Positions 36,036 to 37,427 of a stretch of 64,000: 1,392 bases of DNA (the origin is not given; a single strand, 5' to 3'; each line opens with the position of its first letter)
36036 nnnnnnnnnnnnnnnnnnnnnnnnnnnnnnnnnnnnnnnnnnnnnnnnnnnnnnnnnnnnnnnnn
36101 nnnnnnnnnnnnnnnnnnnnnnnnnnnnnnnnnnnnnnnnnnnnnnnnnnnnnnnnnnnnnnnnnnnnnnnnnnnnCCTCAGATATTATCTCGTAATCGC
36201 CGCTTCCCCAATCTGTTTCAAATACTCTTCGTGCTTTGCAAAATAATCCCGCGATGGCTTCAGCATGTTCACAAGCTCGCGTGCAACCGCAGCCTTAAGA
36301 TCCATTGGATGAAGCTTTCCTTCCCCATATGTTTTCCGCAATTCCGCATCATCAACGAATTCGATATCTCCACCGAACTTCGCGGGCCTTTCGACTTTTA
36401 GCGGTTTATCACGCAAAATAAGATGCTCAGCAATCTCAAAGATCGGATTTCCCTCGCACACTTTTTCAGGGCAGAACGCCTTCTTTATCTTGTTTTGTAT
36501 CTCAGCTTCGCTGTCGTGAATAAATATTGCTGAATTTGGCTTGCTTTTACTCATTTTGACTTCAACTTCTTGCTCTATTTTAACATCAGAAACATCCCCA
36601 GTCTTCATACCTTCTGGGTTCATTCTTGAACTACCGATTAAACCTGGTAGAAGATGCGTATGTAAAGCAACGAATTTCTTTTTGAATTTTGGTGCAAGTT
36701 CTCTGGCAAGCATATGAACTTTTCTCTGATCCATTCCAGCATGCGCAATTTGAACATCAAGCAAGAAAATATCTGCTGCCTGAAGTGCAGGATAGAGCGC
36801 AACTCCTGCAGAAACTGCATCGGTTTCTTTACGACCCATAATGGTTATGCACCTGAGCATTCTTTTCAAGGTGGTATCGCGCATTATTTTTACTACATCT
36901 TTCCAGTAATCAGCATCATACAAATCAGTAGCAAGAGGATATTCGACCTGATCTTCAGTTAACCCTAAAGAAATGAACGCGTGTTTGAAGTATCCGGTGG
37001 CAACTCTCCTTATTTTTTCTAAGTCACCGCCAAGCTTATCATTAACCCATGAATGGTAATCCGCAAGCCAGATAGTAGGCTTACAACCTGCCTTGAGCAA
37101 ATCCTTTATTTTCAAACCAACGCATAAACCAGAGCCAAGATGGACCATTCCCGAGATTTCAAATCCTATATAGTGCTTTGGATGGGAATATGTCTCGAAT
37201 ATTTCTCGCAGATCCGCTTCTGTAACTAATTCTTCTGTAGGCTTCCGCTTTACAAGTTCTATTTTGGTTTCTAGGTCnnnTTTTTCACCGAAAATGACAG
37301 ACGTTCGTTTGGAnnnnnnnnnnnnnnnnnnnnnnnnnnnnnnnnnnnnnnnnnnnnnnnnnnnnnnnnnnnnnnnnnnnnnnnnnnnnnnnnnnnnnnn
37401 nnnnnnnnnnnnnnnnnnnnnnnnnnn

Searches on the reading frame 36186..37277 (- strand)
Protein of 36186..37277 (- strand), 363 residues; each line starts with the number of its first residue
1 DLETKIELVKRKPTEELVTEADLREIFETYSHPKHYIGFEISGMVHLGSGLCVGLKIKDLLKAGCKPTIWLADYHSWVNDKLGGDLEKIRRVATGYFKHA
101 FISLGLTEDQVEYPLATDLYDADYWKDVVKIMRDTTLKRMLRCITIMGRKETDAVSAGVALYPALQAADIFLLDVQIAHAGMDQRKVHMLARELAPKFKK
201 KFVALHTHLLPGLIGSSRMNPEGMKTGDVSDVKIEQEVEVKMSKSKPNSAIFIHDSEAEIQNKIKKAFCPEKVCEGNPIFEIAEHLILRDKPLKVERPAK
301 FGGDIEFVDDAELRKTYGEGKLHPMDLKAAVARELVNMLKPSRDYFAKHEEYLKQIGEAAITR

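Call 52: find_related_loci(query=window:36186-37277:-, collection=genome_contigs, flank=500)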
Query window:36186-37277:- (363 aa) in genome_contigs; peptide patterns used: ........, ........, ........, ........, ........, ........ (x = any residue, [..] = any of these).
599 stretches matched a pattern (row limit reached: there are more); 500 encode a relative of the query (tblastn E <= 1e-3); the best 80 are kept; 80 distinct loci.
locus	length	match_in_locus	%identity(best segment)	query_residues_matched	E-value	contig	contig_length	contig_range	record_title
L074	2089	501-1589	82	1-363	0e+0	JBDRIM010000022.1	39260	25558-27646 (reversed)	MAG: Candidatus Micrarchaeota archaeon isolate MEGAHIT-group-1.587 k141_13503014, whole genome shotgun sequence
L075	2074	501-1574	85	1-356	0e+0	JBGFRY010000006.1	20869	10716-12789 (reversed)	MAG: Candidatus Micrarchaeota archaeon isolate BA1A30.2019.Bin.11 NODE_1419_length_20869_cov_27.665028, whole genome sho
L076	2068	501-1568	79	1-363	0e+0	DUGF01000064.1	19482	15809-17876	MAG TPA_asm: Candidatus Micrarchaeota archaeon isolate UBA10214 contig_88559, whole genome shotgun sequence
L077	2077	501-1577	70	1-363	0e+0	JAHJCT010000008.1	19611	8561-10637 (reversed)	MAG: Candidatus Micrarchaeota archaeon isolate Modern_marine.mb.318 Modern_marine.mb.318_k141_411134, whole genome shotg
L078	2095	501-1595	69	1-363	0e+0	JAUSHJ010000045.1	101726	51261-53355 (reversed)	MAG: Candidatus Micrarchaeota archaeon isolate E14_metabat.bin.186 E14_k141_348759, whole genome shotgun sequence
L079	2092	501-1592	68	1-363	9e-180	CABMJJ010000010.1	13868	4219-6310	uncultured archaeon isolate LFW-283_2 genome assembly, contig: LFW2832_8, whole genome shotgun sequence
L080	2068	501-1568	70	1-363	3e-180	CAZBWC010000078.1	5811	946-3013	MAG TPA_asm: Candidatus Micrarchaeota archaeon isolate SRP269290_co1_298 genome assembly, contig: NODE_24779_length_5811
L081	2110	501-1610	69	1-363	7e-179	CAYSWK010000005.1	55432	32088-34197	MAG TPA_asm: Candidatus Micrarchaeota archaeon isolate SRP192515_co1_84 genome assembly, contig: NODE_392_length_55432_c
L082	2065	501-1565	70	1-363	1e-178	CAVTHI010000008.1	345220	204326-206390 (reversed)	MAG: uncultured archaeon isolate MFD05942.bin.2.360 genome assembly, contig: contig_59376, whole genome shotgun sequence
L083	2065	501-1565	69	1-363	3e-180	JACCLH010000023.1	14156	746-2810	MAG: Candidatus Micrarchaeota archaeon isolate Sv348 k141_2832378, whole genome shotgun sequence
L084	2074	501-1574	68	1-363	0e+0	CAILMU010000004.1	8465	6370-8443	uncultured Candidatus Micrarchaeota archaeon isolate AlinenSediments_bin-0775 genome assembly, contig: bin-0775:004/246,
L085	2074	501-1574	68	1-363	3e-176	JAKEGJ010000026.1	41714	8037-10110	MAG: Candidatus Micrarchaeota archaeon isolate PMV_4.13 PMV_4.13.k101_4109560, whole genome shotgun sequence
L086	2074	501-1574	68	1-363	9e-178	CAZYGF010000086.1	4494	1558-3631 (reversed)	MAG TPA_asm: Candidatus Micrarchaeota archaeon isolate binchicken_co91_498 genome assembly, contig: NODE_30829_length_44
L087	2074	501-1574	67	1-363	2e-174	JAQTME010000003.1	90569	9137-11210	MAG: Candidatus ainarchaeum sp. isolate STA_33 NODE_503_length_90569_cov_3.839168_Sandtown_A, whole genome shotgun seque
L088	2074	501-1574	67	1-363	1e-174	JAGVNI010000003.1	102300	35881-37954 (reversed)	MAG: archaeon isolate DeMMO3_13 c_000000033330, whole genome shotgun sequence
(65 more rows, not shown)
